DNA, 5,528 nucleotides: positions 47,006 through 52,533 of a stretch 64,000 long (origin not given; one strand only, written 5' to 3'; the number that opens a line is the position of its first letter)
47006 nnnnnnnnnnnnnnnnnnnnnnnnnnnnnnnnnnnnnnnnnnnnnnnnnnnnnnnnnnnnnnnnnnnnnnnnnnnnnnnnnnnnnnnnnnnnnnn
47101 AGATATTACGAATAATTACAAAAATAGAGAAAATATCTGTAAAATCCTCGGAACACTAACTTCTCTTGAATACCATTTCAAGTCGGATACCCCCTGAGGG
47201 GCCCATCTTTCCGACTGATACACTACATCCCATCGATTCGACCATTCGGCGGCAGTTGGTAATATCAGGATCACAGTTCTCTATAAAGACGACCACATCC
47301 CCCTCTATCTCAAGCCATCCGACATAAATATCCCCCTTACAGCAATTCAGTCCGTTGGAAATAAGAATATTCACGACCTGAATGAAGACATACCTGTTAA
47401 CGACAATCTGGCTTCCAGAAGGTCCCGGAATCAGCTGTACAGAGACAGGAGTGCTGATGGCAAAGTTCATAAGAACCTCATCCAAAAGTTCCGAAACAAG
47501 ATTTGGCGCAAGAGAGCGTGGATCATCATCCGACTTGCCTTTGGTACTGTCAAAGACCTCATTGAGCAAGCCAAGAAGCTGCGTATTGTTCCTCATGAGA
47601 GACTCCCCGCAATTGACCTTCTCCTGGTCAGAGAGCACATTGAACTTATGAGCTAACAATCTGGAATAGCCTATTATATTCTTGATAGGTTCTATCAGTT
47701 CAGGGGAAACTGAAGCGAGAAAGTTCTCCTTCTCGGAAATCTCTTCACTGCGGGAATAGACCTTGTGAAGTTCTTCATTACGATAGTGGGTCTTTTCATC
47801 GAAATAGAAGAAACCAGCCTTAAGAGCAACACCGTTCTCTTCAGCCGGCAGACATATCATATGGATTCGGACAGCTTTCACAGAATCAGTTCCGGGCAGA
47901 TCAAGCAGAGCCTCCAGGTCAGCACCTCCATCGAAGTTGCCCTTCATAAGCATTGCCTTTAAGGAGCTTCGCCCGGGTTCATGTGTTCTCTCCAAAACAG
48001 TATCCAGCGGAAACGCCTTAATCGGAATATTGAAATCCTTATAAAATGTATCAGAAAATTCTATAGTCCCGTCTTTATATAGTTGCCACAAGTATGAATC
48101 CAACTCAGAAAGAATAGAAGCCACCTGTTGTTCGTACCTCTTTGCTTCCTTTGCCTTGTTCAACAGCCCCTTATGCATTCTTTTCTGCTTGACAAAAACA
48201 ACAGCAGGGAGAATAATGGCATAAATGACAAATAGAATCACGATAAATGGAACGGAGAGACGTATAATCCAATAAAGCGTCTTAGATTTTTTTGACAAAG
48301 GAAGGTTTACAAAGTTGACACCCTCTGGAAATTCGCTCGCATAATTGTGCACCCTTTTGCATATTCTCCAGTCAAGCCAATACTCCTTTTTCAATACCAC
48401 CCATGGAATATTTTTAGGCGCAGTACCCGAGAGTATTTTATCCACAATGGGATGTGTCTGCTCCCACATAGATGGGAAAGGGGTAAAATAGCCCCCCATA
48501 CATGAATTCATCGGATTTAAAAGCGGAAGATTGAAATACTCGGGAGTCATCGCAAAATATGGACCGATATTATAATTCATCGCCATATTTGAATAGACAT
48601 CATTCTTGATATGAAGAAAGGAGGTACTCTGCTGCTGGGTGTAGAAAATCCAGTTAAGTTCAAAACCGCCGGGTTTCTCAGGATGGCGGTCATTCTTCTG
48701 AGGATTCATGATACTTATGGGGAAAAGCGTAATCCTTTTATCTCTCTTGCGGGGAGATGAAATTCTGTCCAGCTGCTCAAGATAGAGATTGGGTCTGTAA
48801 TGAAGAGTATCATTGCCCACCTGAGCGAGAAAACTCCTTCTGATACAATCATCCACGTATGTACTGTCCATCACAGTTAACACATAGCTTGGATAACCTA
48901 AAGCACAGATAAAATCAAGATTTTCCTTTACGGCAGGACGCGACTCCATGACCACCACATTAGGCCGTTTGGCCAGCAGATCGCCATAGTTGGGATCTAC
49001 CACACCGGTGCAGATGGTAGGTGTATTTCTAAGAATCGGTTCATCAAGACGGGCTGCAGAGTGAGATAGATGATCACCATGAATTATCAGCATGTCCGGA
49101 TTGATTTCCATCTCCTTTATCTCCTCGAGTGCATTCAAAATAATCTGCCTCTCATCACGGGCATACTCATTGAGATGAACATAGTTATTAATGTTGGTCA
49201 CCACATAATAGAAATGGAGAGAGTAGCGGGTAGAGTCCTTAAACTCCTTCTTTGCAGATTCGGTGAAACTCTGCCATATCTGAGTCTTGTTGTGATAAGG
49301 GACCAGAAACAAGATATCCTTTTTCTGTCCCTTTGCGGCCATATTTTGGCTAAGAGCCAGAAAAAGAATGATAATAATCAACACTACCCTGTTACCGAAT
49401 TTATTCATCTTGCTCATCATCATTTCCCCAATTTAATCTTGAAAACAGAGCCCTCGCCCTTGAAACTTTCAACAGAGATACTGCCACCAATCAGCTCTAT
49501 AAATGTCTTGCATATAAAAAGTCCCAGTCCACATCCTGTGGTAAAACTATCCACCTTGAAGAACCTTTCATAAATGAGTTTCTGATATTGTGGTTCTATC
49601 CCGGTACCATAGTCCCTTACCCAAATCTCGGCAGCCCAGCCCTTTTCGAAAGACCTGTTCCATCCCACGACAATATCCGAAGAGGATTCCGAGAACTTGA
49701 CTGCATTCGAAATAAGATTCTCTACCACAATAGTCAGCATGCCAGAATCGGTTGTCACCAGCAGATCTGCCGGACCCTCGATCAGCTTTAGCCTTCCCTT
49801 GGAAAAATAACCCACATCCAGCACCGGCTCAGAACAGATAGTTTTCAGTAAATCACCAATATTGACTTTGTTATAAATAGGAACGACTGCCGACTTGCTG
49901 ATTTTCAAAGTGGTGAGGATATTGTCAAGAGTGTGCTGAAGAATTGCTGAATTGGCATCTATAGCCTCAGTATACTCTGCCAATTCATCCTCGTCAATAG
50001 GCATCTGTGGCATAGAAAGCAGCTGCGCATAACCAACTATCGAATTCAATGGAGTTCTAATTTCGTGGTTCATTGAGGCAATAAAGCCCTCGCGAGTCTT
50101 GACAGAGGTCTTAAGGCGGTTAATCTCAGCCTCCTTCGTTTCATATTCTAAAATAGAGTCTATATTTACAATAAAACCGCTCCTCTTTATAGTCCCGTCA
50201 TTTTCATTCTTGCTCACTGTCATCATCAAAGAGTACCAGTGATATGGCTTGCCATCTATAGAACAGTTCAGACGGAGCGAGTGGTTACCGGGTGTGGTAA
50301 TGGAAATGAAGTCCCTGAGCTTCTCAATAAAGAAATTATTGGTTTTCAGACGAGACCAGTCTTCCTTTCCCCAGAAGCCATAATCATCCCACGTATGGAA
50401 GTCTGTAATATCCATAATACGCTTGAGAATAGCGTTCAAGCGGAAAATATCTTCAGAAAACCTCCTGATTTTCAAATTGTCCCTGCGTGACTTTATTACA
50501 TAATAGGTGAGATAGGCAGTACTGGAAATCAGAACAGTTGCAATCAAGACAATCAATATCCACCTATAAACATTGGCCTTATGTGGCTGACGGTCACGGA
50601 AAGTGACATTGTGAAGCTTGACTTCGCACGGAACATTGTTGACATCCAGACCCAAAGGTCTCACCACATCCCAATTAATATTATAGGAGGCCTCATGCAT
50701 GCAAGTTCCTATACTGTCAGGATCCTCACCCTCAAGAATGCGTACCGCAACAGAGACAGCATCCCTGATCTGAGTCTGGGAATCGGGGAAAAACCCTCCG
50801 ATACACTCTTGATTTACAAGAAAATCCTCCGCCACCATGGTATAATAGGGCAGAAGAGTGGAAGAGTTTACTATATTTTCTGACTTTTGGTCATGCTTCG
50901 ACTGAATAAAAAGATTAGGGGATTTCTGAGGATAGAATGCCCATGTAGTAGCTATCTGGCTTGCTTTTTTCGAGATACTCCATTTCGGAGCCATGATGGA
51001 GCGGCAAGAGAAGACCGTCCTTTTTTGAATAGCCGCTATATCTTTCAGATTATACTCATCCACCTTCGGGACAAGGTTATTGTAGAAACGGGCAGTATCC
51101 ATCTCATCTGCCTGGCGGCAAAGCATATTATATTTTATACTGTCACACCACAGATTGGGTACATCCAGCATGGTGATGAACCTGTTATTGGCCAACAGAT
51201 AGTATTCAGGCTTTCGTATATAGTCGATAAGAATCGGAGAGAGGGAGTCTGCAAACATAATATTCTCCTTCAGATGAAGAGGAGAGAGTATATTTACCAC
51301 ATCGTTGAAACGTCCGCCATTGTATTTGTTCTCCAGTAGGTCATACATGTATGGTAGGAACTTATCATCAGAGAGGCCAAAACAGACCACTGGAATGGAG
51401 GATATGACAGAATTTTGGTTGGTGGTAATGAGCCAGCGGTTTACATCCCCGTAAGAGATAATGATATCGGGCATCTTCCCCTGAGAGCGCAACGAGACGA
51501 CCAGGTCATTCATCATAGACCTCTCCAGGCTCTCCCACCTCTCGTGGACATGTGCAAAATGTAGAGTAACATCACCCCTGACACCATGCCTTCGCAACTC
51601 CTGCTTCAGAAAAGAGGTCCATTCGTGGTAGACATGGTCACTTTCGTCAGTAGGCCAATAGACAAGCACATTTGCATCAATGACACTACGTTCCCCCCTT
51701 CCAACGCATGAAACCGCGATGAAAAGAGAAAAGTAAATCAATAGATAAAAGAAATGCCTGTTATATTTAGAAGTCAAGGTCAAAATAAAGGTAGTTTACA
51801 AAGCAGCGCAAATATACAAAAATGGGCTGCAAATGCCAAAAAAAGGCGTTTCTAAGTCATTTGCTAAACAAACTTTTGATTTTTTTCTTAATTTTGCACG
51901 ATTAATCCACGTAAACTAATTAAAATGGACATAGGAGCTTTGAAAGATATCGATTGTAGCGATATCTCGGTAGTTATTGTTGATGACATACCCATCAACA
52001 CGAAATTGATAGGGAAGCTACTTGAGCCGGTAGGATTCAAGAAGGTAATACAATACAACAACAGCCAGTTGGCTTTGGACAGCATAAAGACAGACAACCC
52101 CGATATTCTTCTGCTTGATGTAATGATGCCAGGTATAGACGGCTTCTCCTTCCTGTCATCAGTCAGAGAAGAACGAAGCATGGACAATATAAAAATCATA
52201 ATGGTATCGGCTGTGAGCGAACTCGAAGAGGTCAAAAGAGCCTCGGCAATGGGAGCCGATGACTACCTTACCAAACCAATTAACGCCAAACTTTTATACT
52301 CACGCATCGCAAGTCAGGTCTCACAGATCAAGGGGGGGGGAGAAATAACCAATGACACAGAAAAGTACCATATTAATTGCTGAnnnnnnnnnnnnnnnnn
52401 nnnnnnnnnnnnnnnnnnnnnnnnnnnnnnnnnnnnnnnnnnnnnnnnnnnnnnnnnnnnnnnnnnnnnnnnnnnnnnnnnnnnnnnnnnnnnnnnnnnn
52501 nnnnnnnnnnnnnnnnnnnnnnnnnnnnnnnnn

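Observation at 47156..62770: Candidate phosphorelay-gated exopolysaccharide system: kinase/pseudokinase pair divergent from an operon that begins with two output-less receivers and runs straight into polysaccharide assembly genes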

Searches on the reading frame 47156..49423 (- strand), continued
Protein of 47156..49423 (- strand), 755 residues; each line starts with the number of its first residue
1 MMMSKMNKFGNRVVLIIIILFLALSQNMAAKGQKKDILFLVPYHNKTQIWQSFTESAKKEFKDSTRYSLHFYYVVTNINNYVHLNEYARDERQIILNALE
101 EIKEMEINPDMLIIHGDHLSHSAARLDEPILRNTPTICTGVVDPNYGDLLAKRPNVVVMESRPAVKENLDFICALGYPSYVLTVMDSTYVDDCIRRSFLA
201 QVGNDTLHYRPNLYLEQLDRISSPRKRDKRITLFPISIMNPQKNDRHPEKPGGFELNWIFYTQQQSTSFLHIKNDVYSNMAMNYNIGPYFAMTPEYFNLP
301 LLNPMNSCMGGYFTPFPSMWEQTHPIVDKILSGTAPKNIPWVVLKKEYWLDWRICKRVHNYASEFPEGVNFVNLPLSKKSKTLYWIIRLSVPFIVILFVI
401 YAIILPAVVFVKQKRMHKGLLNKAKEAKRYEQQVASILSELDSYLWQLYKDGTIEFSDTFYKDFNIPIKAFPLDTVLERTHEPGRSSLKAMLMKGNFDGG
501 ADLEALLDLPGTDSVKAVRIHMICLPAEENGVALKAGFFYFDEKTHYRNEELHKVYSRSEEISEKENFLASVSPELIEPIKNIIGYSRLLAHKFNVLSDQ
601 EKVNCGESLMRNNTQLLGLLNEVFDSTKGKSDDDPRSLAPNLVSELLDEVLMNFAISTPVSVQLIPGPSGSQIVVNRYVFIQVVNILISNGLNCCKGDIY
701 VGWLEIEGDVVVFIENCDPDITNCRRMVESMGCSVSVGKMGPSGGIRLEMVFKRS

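Call 73: predict_structure(alignment_id=A3)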
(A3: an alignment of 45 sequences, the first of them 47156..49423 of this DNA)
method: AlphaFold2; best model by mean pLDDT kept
length: 755 residues; sequences in the alignment: 45
mean_pLDDT: 80.2   pTM: 0.53
mean pLDDT of the five models: 80.2, 78.8, 78.5, 77.1, 72.9
residues with pLDDT >= 90: 170; 70-90: 467; 50-70: 93; < 50: 25
segments of 3 or more residues with pLDDT < 50: 1-9, 28-30, 626-634
pLDDT, mean of each block of 10 residues (from residue 1): 39 77 60 84 86 92 88 81 73 90 90 93 91 94 91 94 94 90 88 91 87 70 77 87 66 72 87 86 86 76 71 93 95 92 94 87 88 88 89 91 85 77 72 74 84 83 77 84 82 75 82 80 71 79 76 66 56 64 76 78 79 74 49 55 86 63 84 83 85 78 85 85 75 74 71 76
secondary structure, 60 per line:
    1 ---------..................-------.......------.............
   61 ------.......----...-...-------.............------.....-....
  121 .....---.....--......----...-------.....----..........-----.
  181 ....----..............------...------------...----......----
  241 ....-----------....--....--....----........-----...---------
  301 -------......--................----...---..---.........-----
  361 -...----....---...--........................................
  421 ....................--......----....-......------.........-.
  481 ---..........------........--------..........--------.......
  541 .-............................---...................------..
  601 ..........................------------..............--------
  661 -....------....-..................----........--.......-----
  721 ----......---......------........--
elements in order (helices of 4 or more, strands of 3 or more residues): H10-27 E35-41 H48-60 E67-73 H92-104 E111-115 H117-125 H129-133 E136-141 E156-160 H165-174 E180-184 H189-202 E209-211 E231-236 H241-244 H256-259 H262-265 E268-271 H276-283 E289-291 E308-313 H316-331 E347-351 H352-355 E369-372 H381-440 E443-448 E453-456 H458-463 E470-472 H473-478 H484-493 E500-507 E516-525 E534-541 H543-570 H574-592 H599-626 E639-642 H643-652 E662-665 E672-675 H677-694 E699-706 E709-715 H725-730 E734-739 E746-753

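Call 77: fold_search(model_id=the predicted structure, library=pdb)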
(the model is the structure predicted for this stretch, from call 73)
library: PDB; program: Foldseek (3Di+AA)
matches with E <= 10: 1243; with E <= 0.001: 212
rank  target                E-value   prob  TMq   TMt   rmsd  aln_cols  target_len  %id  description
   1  9a5d_A                4.5e-14  1.00  0.14  0.17  23.7       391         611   12  Integrative model of WALK-YYCH by crosslinking MS and deep learning (released 2024-09-18)
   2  4gcz_B                5.2e-13  1.00  0.15  0.26  25.1       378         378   11  Structure of a blue-light photoreceptor (released 2013-06-19)
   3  8a52_A                1.4e-12  1.00  0.17  0.30  17.6       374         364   12  Crystal structure of a chimeric LOV-Histidine kinase SB2F1 (asymmetrical variant, trigonal form with long c-axis) (released 2023-12-27)
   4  8a6x_B                1.8e-12  1.00  0.16  0.29  18.3       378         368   12  Crystal structure of a chimeric LOV-Histidine kinase SB2F1 (asymmetrical variant, trigonal form with long c axis) (released 2024-01-10)
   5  6ph4_B                3.2e-12  1.00  0.17  0.27  22.0       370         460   11  Full length LOV-PAS-HK construct from the LOV-HK sensory protein from Brucella abortus (light-adapted, construct 15-48 (released 2020-12-30)
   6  4gcz_A                5.1e-12  1.00  0.15  0.27  23.4       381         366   12  Structure of a blue-light photoreceptor (released 2013-06-19)
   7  8a3u                  5.7e-12  1.00  0.17  0.30  17.9       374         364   11  Crystal structure of a chimeric LOV-Histidine kinase SB2F1 (symmetrical variant, trigonal form with short c-axis) (released 2023-12-20)
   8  8a7f_A                6.0e-12  1.00  0.16  0.30  18.0       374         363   12  Crystal structure of a chimeric LOV-Histidine kinase SB2F1-I66R mutant (asymmetrical variant, trigonal form with long  (released 2024-01-10)
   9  8a7h_A                9.0e-12  1.00  0.17  0.30  17.7       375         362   10  Crystal structure of a chimeric LOV-Histidine kinase SB2F1-I66R mutant (light state; asymmetrical variant, trigonal fo (released 2024-01-10)
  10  8a7f_B                1.5e-11  1.00  0.16  0.29  18.6       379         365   11  Crystal structure of a chimeric LOV-Histidine kinase SB2F1-I66R mutant (asymmetrical variant, trigonal form with long  (released 2024-01-10)
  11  4i5s_A                1.5e-11  1.00  0.14  0.27  28.0       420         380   11  Structure and function of sensor histidine kinase (released 2013-03-27)
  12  8isj_A                6.6e-11  1.00  0.14  0.13  27.5       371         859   10  Pr conformer of Arabidopsis thaliana phytochrome A - AtphyA-Pr (released 2023-08-09)
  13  8isi_A                8.7e-11  1.00  0.14  0.12  27.7       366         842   10  Photochromobilin-free form of Arabidopsis thaliana phytochrome A - apo-AtphyA (released 2023-08-09)
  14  8isj_B                1.0e-10  1.00  0.15  0.13  26.4       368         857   10  Pr conformer of Arabidopsis thaliana phytochrome A - AtphyA-Pr (released 2023-08-09)
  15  4i5s_B                1.3e-10  1.00  0.14  0.26  27.9       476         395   13  Structure and function of sensor histidine kinase (released 2013-03-27)
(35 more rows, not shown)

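Call 85: search_protein_families(library=pfam, alignment_id=A3, max_evalue=1)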
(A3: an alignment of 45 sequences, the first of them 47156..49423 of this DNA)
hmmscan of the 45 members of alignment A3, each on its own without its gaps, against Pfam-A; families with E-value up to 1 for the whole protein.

A. member 1, window:47156-49423:- (755 aa): 1 family
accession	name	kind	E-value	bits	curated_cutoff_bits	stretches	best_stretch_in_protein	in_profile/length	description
PF00512.31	HisKA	-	0.027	14.9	26.9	1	565-628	2-62/66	His Kinase A (phospho-acceptor) domain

B. families by the number of members that match (of 45 scanned): 36 families (the first 25 are shown)
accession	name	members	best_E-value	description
PF00512.31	HisKA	36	3.2e-15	His Kinase A (phospho-acceptor) domain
PF11368.13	DUF3169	13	0.05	Protein of unknown function (DUF3169)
PF25184.1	YxzE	12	0.4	YxzE-like putative bacteriocin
PF08114.16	PMP1_2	11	0.091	ATPase proteolipid family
PF19762.4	DUF6249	9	0.0027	Domain of unknown function (DUF6249)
PF06143.16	Baculo_11_kDa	7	0.34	Baculovirus 11 kDa family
PF02518.31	HATPase_c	5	1.5e-22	Histidine kinase-, DNA gyrase B-, and HSP90-like ATPase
PF17561.7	TssO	4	0.004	Type VI secretion system, TssO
PF06305.16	LapA_dom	4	0.028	Lipopolysaccharide assembly protein A domain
PF10087.14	DUF2325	3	0.058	Uncharacterized protein conserved in bacteria (DUF2325)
PF14501.12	HATPase_c_5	3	0.091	GHKL domain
PF25540.1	DUF7923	2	0.0076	Domain of unknown function (DUF7923)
PF20404.3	DUF6694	2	0.015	Family of unknown function (DUF6694)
PF13839.12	PC-Esterase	2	0.018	GDSL/SGNH-like Acyl-Esterase family found in Pmr5 and Cas1p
PF11807.13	UstYa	2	0.021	Mycotoxin biosynthesis protein UstYa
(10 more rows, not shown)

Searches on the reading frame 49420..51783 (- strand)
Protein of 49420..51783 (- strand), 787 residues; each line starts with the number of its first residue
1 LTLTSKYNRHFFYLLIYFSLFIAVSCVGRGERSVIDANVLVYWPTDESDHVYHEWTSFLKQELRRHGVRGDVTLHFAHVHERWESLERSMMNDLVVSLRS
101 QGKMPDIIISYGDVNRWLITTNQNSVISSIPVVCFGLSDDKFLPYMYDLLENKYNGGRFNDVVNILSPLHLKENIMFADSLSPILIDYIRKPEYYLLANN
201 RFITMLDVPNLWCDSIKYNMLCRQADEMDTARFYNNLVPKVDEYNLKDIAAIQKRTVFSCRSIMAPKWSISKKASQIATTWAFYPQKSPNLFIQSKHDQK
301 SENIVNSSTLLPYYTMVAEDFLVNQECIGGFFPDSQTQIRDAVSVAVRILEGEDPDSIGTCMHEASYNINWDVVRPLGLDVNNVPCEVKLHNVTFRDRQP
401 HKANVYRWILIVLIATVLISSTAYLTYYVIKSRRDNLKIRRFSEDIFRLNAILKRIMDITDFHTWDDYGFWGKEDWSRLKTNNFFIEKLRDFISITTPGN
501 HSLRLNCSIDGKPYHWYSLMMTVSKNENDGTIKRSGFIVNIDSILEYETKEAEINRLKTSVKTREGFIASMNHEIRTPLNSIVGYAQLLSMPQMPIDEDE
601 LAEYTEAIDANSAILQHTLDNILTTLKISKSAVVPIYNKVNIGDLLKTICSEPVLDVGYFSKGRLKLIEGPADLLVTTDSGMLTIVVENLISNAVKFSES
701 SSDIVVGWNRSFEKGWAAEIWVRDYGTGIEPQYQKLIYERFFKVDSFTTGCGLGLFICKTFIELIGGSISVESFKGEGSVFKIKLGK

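Call 3: search_protein_families(library=pfam, proteins=[window:49420-51783:-], max_evalue=0.01)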
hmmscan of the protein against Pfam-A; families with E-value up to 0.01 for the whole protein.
window:49420-51783:- (787 aa): 2 families
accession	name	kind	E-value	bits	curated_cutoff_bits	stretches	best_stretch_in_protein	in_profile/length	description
PF02518.31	HATPase_c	-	2.1e-17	64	26.4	1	679-785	2-107/111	Histidine kinase-, DNA gyrase B-, and HSP90-like ATPase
PF00512.31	HisKA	-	1.6e-12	47.7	26.9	1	564-625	2-60/66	His Kinase A (phospho-acceptor) domain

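Call 8: search_protein_families(library=ncbifam, proteins=[window:49420-51783:-], max_evalue=0.01)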
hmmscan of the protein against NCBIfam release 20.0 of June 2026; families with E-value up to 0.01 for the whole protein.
window:49420-51783:- (787 aa): 79 families (the best 25 are shown)
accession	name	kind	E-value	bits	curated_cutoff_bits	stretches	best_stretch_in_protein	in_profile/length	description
NF047874.1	MASE3_PAS_HK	subfamily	3.9e-37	128.4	560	1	538-785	372-623/655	MASE3 domain-containing sensor histidine kinase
NF046044.1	PnpS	equivalog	2.5e-36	125.5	400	1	553-785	159-389/390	two-component system histidine kinase PnpS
TIGR02966.1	phoR_proteo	equivalog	2e-35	122.4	334.2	1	553-784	103-332/333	phosphate regulon sensor histidine kinase PhoR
NF041947.1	LuxQ_Vibrio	equivalog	2.8e-32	111.5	1200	1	482-785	393-694/843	quorum-sensing autoinducer 2 sensor kinase/phosphatase LuxQ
TIGR02956.1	TMAO_torS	equivalog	6.9e-29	100.5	676.5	1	564-785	464-680/967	TMAO reductase system sensor histidine kinase/response regulator TorS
NF008302.0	PRK11091.1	equivalog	1.7e-27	96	838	1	551-785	271-503/779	aerobic respiration two-component sensor histidine kinase ArcB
NF033091.0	HK_VanS_ACDEFG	equivalog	1.9e-26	92.9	400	1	548-785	58-292/293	vancomycin resistance histidine kinase VanS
NF041880.1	EPS_EpsF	equivalog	3.6e-26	91.7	900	1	496-784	213-490/492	response regulator EpsF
NF033092.0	HK_WalK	equivalog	1.2e-25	90.2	725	1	562-785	370-592/594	cell wall metabolism sensor histidine kinase WalK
NF041735.1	hist_kin_RppB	equivalog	1.2e-24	87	400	1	560-785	212-437/438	two-component system sensor histidine kinase RppB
NF008312.0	PRK11100.1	equivalog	7.1e-24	84.5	356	1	565-785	257-472/477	two-component system sensor histidine kinase CreC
NF038297.2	hybrid_HK_HrmK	equivalog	3e-23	82.3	725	1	556-785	227-455/607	hybrid histidine kinase/response regulator HrmK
NF008099.0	PRK10841.1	equivalog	3.4e-23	81.4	920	1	563-785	469-688/949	two-component system sensor histidine kinase RcsC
NF047465.1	hybrid_HK_LvrA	exception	3.7e-23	81.5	1200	1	555-785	193-420/819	hybrid histidine kinase/response regulator LvrA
NF008235.0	PRK11006.1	equivalog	5.3e-23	81.6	390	1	555-785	195-421/431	phosphate regulon sensor histidine kinase PhoR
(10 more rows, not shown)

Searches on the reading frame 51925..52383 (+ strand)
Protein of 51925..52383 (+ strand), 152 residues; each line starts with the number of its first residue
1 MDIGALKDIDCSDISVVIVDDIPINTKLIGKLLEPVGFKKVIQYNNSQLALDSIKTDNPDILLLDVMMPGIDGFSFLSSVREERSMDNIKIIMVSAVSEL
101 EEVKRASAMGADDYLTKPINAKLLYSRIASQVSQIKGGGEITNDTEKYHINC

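Call 3: search_protein_families(library=pfam, proteins=[window:51925-52383:+], max_evalue=0.01)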
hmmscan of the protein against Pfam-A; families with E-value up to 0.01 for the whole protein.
window:51925-52383:+ (152 aa): 1 family
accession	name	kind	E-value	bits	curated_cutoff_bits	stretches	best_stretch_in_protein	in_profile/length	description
PF00072.30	Response_reg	-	2.6e-26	92.4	30.2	1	16-128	1-110/111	Response regulator receiver domain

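Call 8: search_protein_families(library=ncbifam, proteins=[window:51925-52383:+], max_evalue=0.01)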
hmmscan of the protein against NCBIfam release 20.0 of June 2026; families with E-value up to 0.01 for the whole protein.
window:51925-52383:+ (152 aa): 100 families (the best 25 are shown)
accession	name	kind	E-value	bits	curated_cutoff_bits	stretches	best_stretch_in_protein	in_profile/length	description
NF007135.0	PRK09581.1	equivalog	2e-26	92.8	474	1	15-131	4-119/457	PleD family two-component system response regulator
TIGR02154.1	PhoB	equivalog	2.4e-21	76.1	296.2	1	15-135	4-123/226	phosphate regulon transcriptional regulator PhoB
NF040689.1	MtrAB_MtrA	equivalog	5.8e-21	74.8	300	1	16-134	1-115/219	MtrAB system response regulator MtrA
NF045944.1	ResRegRpaBCyano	equivalog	6.4e-21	74.8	330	1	18-138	2-118/229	response regulator transcription factor RpaB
NF041733.1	resp_reg_CseB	equivalog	1.1e-20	74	350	1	15-136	2-119/228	two-component system response regulator CseB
NF008318.0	PRK11107.1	equivalog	8.3e-20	70.5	890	1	10-131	664-784/920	two-component sensor histidine kinase BarA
NF033120.0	vanR_FM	exception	7.5e-19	68.3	460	1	13-134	3-120/231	vancomycin resistance response regulator transcription factor, VanR-F/VanR-M family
NF041866.1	EpsW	equivalog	9.1e-19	67.3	200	1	15-130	7-123/131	exopolysaccharide biosynthesis response regulator EpsW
NF033117.2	vanR_ACDEGLN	exception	3.2e-18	66.1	350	1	16-137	1-118/226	VanR-ABDEGLN family response regulator transcription factor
NF011874.0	PRK15347.1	equivalog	8e-18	63.9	852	1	14-129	691-807/921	two component system sensor kinase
NF040534.1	resp_reg_YycF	equivalog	1e-17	64.2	340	1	16-139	3-122/231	response regulator YycF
NF008099.0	PRK10841.1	equivalog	1.1e-17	63.2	920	1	10-133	821-941/949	two-component system sensor histidine kinase RcsC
TIGR02875.1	spore_0_A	equivalog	1.3e-17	64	200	1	13-134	2-124/262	sporulation transcription factor Spo0A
NF007546.0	PRK10161.1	equivalog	6.9e-17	61.8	471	1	16-135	6-123/229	phosphate response regulator transcription factor PhoB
NF007005.1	PRK09468.1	equivalog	1e-16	61.1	331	1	16-130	6-117/237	osmolarity response regulator transcription factor OmpR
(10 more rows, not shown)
